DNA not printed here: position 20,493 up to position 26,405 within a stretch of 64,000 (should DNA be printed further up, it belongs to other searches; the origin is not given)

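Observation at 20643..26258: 1871-aa protein built from putative-Ig (He_PIG / dystroglycan-type cadherin-like) repeats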

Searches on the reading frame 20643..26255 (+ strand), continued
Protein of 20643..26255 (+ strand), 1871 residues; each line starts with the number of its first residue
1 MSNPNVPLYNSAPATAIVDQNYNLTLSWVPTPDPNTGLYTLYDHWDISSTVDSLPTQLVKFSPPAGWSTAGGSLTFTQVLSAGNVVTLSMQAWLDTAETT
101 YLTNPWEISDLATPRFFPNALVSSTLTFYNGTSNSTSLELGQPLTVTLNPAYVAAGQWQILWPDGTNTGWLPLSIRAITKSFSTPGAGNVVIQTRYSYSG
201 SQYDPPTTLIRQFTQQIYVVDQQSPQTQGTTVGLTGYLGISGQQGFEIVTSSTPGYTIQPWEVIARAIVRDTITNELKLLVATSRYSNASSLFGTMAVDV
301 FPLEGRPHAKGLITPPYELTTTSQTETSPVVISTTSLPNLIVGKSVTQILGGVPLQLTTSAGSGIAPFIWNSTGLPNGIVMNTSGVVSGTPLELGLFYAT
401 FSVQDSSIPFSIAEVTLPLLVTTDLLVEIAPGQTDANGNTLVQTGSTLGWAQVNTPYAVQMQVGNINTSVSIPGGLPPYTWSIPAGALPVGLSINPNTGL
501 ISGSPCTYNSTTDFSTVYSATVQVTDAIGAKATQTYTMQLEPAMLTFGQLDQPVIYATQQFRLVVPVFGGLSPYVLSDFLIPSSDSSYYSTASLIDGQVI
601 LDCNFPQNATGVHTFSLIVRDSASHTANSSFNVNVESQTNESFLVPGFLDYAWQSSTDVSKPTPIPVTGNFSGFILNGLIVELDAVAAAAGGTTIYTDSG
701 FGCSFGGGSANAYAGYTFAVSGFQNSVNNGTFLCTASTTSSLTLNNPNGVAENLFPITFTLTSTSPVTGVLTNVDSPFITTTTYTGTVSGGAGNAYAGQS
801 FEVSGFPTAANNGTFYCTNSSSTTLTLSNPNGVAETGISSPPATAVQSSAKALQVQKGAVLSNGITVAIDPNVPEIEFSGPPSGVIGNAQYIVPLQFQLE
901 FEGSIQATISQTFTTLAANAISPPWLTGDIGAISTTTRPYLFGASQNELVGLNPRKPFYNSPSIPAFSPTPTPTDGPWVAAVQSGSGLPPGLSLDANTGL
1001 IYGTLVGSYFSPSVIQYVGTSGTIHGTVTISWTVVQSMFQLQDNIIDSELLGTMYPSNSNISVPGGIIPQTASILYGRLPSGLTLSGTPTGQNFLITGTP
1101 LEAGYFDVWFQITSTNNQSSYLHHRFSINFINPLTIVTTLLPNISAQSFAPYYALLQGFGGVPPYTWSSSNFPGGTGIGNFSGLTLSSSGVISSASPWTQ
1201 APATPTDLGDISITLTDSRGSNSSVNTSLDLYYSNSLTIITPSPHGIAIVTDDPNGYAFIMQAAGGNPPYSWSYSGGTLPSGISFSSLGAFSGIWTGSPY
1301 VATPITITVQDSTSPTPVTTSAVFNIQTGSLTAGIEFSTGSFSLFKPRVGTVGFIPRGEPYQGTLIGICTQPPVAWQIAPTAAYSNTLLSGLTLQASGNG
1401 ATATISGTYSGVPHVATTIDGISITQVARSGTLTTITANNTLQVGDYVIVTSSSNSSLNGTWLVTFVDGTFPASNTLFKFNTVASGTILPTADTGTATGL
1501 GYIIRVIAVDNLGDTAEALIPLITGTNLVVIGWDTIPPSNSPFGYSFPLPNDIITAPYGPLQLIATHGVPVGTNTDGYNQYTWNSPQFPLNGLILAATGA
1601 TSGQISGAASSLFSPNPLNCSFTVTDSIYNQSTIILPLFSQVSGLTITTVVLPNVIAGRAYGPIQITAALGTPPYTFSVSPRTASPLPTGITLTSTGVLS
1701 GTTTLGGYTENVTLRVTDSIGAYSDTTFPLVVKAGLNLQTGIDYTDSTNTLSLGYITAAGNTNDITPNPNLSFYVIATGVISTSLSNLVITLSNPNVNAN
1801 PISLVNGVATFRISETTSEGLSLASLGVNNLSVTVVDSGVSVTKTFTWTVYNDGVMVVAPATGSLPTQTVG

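Call 14: find_homologous_proteins(query=window:20643-26255:+, max_evalue=0.00001)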
Query window:20643-26255:+ (1871 aa): 158 proteins with E <= 0.00001 among 8000 candidates; the best 120 are listed.
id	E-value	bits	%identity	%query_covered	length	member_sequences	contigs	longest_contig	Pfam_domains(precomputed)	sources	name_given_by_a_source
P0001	0.0e+0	4053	100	100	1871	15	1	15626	PF05345.19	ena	-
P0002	0.0e+0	1782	56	76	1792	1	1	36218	PF05345.19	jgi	jgi:hypothetical protein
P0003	0.0e+0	1720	55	76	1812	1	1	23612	PF05345.19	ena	-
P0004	0.0e+0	1622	56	68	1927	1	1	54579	PF05345.19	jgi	jgi:hypothetical protein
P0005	0.0e+0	1569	45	68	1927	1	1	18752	PF05345.19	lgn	-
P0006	0.0e+0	1568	48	94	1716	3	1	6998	PF05345.19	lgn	-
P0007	0.0e+0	1550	47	68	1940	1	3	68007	PF05345.19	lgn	-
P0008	0.0e+0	1489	48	53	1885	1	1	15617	PF05345.19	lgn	-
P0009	0.0e+0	1468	49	68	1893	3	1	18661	PF05345.19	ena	-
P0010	0.0e+0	1452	50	45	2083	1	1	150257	PF11999.14,PF05345.19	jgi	jgi:hypothetical protein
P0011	0.0e+0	1444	50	44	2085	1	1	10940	PF11999.14,PF05345.19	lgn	-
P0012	0.0e+0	1440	50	44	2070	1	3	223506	PF11999.14,PF05345.19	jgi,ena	jgi:hypothetical protein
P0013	0.0e+0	1421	53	41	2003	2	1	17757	PF11999.14,PF05345.19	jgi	jgi:hypothetical protein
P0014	0.0e+0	1402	49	44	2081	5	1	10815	PF11999.14,PF05345.19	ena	-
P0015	0.0e+0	1391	49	45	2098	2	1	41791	PF11999.14,PF05345.19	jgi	-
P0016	0.0e+0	1372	50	44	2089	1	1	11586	PF11999.14,PF05345.19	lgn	-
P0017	0.0e+0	1344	54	40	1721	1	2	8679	PF05345.19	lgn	-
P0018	0.0e+0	1329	49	44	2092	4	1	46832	PF11999.14,PF05345.19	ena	-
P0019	0.0e+0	1251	50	42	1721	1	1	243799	PF05345.19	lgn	-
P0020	0.0e+0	1245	53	48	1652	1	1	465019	PF05345.19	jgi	jgi:Putative Ig domain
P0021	0.0e+0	1222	49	35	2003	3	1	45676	PF07691.18,PF11999.14,PF10528.15,PF05345.19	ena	-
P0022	0.0e+0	1205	53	40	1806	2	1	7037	PF05345.19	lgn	-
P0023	0.0e+0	1195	51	43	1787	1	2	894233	PF05345.19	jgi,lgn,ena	jgi:hypothetical protein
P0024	0.0e+0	1194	51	43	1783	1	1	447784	PF05345.19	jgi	jgi:Putative Ig domain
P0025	0.0e+0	1192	51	48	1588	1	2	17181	PF05345.19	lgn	-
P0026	0.0e+0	1186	61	32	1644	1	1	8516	PF05345.19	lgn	-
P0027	0.0e+0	1183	50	41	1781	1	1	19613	PF05345.19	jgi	jgi:hypothetical protein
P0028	0.0e+0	1181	50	48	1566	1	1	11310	PF05345.19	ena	-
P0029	0.0e+0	1170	51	48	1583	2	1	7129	PF05345.19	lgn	-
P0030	0.0e+0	1163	50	43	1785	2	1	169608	PF05345.19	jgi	jgi:hypothetical protein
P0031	0.0e+0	1156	50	40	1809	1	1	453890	PF05345.19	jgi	jgi:hypothetical protein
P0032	0.0e+0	1156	53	43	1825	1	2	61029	PF05345.19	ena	-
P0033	0.0e+0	1143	54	36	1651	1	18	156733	PF05345.19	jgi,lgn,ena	jgi:hypothetical protein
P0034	0.0e+0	1134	50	44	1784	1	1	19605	PF05345.19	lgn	-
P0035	0.0e+0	1128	53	36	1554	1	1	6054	PF05345.19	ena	-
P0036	0.0e+0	1119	49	44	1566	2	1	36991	PF05345.19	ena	-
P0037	0.0e+0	1089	49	48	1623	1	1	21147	PF05345.19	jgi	jgi:hypothetical protein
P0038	0.0e+0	1087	49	39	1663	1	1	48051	PF05345.19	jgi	jgi:hypothetical protein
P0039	0.0e+0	1080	49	49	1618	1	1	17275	PF05345.19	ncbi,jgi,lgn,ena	jgi:hypothetical protein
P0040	0.0e+0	1078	49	48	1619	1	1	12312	PF05345.19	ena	-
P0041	0.0e+0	1077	49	48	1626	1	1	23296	PF05345.19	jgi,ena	-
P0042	0.0e+0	1071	49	48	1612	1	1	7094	PF05345.19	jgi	jgi:Putative Ig domain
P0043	0.0e+0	1070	47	48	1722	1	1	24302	PF05345.19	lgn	-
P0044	0.0e+0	1070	48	48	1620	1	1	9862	PF05345.19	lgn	-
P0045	0.0e+0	1062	50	48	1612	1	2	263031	PF05345.19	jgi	jgi:hypothetical protein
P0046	0.0e+0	1036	49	36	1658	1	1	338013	PF05345.19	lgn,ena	-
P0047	0.0e+0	1035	45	48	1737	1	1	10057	PF05345.19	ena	-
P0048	0.0e+0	1035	50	37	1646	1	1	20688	PF05345.19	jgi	jgi:hypothetical protein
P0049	0.0e+0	1033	50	36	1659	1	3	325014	PF05345.19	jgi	jgi:hypothetical protein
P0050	0.0e+0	1031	48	48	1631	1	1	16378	PF05345.19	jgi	jgi:hypothetical protein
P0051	0.0e+0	1023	50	47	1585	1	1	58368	PF05345.19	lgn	-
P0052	0.0e+0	1015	51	48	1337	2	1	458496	PF05345.19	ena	-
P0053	3.0e-291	988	48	48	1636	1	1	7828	PF05345.19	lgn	-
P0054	1.5e-285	969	42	34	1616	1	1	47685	PF05345.19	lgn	-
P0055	3.6e-281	955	50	36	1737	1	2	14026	PF05345.19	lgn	-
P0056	3.3e-275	935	37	88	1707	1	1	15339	PF05345.19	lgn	-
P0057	1.1e-273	930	48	47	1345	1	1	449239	PF05345.19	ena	-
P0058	3.8e-268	912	42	35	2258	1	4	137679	PF05345.19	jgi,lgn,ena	jgi:hypothetical protein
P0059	1.7e-261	890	49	36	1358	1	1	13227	PF05345.19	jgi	-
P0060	8.6e-253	861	49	36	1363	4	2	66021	PF05345.19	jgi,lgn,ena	jgi:hypothetical protein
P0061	1.4e-251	857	48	36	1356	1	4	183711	PF05345.19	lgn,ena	-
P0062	2.4e-245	836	41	36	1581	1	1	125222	PF05345.19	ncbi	-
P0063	6.0e-236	805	42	36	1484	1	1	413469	PF26182.1,PF05345.19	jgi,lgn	jgi:hypothetical protein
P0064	1.9e-235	803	47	30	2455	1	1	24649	PF05345.19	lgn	-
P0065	7.9e-226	771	42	36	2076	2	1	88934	PF24908.1,PF05345.19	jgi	jgi:hypothetical protein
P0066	1.7e-225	770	41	37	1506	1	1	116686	PF05345.19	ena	-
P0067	1.6e-222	760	40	37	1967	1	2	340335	PF05345.19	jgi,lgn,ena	jgi:hypothetical protein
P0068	8.4e-215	735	42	35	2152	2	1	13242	PF05345.19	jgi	jgi:hypothetical protein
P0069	6.2e-210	719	42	35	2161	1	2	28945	PF24908.1,PF05345.19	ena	-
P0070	5.7e-203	695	44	31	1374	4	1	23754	PF05345.19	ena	-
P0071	2.1e-194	667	42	36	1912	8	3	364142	PF00801.27,PF05345.19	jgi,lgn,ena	jgi:hypothetical protein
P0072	1.2e-186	641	42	35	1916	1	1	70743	PF05345.19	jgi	jgi:hypothetical protein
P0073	1.5e-186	641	40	36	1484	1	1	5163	PF00801.27,PF05345.19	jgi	jgi:hypothetical protein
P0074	7.5e-177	609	39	36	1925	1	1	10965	PF05345.19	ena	-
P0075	2.2e-172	594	41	35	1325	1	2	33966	PF05345.19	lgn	-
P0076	5.0e-171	590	38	36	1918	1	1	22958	PF05345.19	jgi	jgi:hypothetical protein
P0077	1.5e-164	568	38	36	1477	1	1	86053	PF26182.1,PF05345.19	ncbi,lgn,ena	-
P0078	1.8e-134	468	39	35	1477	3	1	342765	PF05345.19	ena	-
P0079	1.4e-129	452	47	30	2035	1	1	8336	PF05345.19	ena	-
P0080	2.6e-127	445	46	30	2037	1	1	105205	PF05345.19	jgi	jgi:hypothetical protein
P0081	6.5e-126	440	46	30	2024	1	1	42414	PF05345.19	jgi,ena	-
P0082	3.0e-125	438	47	30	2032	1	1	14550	PF07495.20,PF05345.19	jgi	jgi:Putative Ig domain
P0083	7.4e-125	436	46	30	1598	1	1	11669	PF05345.19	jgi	-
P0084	8.4e-125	436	46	30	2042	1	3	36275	PF05345.19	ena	-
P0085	3.7e-116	408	45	30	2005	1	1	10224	PF05345.19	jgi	jgi:hypothetical protein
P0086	1.5e-109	386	44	30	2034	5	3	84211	PF05345.19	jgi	-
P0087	6.1e-109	384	43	30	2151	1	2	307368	PF05345.19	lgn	-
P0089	4.3e-106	374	43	30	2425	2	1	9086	PF05345.19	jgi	-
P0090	2.8e-105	372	43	31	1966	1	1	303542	PF05345.19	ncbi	-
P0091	2.3e-104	369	42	30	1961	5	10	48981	PF05345.19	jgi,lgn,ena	-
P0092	1.1e-102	363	42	30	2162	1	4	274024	PF05345.19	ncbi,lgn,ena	-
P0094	2.9e-98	348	40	33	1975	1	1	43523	PF05345.19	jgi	jgi:hypothetical protein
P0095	3.9e-97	345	43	30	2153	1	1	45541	PF05345.19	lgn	-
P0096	3.1e-90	322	40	30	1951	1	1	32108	PF05345.19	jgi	jgi:Putative Ig domain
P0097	4.3e-89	318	39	31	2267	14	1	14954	PF05345.19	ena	-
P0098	1.5e-85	306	32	35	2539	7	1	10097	PF07591.16,PF05345.19,PF01079.26,PF14890.12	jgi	jgi:hypothetical protein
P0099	1.2e-84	303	37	30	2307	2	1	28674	PF13573.13,PF05345.19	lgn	-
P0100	1.3e-83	300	38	31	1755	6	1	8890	PF05345.19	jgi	jgi:hypothetical protein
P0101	8.8e-79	284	37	31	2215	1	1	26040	PF05345.19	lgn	-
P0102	1.3e-77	280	33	10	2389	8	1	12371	PF07495.20,PF27332.1,PF26182.1,PF22352.3,PF17963.8,PF17892.8,PF24908.1,PF23722.2,PF05345.19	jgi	jgi:hypothetical protein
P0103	1.2e-76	277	32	9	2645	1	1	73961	PF07495.20,PF15418.13,PF26182.1,PF22352.3,PF17963.8,PF24547.2,PF24908.1,PF05345.19,PF20164.5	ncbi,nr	ncbi:MAG: putative Ig domain-containing protein [Acidobacteria bacterium]|nr:putative Ig domain-cont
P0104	2.3e-60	223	30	13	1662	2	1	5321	PF07495.20,PF22352.3,PF13573.13,PF17963.8,PF00028.24,PF24908.1,PF05345.19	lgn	-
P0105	5.9e-51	191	27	17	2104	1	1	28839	PF07495.20,PF13313.12,PF22352.3,PF00801.27,PF17963.8,PF13287.13,PF13290.14,PF22359.3,PF24908.1,PF02368.25,PF05345.19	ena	-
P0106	6.2e-51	191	27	36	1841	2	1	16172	PF07495.20,PF15418.13,PF22352.3,PF13573.13,PF17963.8,PF24908.1,PF05345.19,PF20164.5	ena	-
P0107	1.3e-49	187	31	10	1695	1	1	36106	PF27332.1,PF26182.1,PF22352.3,PF17963.8,PF24908.1,PF05345.19,PF06832.19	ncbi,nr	ncbi:MAG: putative Ig domain-containing protein, partial [Acidobacteriota bacterium]|nr:putative Ig 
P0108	3.6e-45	172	29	16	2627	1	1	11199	PF07495.20,PF22352.3,PF24908.1,PF05345.19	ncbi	-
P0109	4.2e-43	165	29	39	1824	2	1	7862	PF07495.20,PF27332.1,PF15418.13,PF00801.27,PF24547.2,PF26182.1,PF22352.3,PF17963.8,PF18648.9,PF24425.2,PF24908.1,PF05345.19,PF19077.7,PF20164.5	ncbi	-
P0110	1.3e-41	160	31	11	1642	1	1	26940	PF26182.1,PF22352.3,PF00028.24,PF24908.1,PF05345.19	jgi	jgi:hypothetical protein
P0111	7.3e-39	151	30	14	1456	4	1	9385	PF26182.1,PF22352.3,PF17963.8,PF17957.8,PF24908.1,PF05345.19,PF00041.28,PF19077.7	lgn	-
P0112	1.4e-35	141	29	15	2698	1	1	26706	PF07495.20,PF15418.13,PF22352.3,PF17963.8,PF13205.13,PF24547.2,PF24908.1,PF05345.19,PF12245.15,PF19077.7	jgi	jgi:hypothetical protein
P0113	3.1e-35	139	27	17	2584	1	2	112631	PF09423.16,PF22352.3,PF06439.19,PF21708.5,PF19763.7,PF24908.1,PF05345.19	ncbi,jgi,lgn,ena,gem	-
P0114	9.1e-35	138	30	18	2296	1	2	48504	PF07495.20,PF22352.3,PF13573.13,PF17963.8,PF17892.8,PF03797.26,PF24908.1,PF05345.19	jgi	jgi:outer membrane autotransporter protein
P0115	1.0e-34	138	32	15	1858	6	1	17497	PF07495.20,PF27332.1,PF15418.13,PF22352.3,PF24908.1,PF05345.19,PF19077.7,PF20164.5,PF18911.7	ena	-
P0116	7.2e-33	131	25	15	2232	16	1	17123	PF07495.20,PF27332.1,PF15418.13,PF22352.3,PF13573.13,PF24908.1,PF05345.19,PF19077.7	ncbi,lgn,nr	ncbi:MAG: putative Ig domain-containing protein [Bryobacteraceae bacterium]|nr:putative Ig domain-co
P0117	9.3e-33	131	28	24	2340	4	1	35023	PF01839.30,PF07646.22,PF22352.3,PF24681.2,PF17963.8,PF13415.13,PF13517.13,PF24981.2,PF01344.32,PF24908.1,PF05345.19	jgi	-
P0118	8.1e-31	125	28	14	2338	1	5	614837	PF07495.20,PF15418.13,PF22352.3,PF24908.1,PF05345.19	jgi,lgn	jgi:hypothetical protein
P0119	6.7e-30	122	31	12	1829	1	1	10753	PF02585.23,PF22352.3,PF17963.8,PF06439.19,PF17892.8,PF17803.8,PF24908.1,PF05345.19,PF24135.2,PF18911.7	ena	-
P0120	1.2e-29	121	28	13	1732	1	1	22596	PF07495.20,PF22352.3,PF13573.13,PF17963.8,PF24547.2,PF03797.26,PF24908.1,PF05345.19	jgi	jgi:uncharacterized protein YhjY with autotransporter beta-barrel domain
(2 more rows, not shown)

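Call 42: find_encoding_contigs(protein=P0001, flank=3000, max_places=4)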
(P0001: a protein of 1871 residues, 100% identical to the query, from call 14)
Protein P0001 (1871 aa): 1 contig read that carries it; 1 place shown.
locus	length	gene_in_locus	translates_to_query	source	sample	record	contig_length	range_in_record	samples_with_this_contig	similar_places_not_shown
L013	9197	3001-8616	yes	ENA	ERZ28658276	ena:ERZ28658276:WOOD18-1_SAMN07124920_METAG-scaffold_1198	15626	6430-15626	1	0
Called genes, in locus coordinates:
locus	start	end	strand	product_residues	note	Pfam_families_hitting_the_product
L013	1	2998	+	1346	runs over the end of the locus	-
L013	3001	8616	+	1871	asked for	PF05345:He_PIG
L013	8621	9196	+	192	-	?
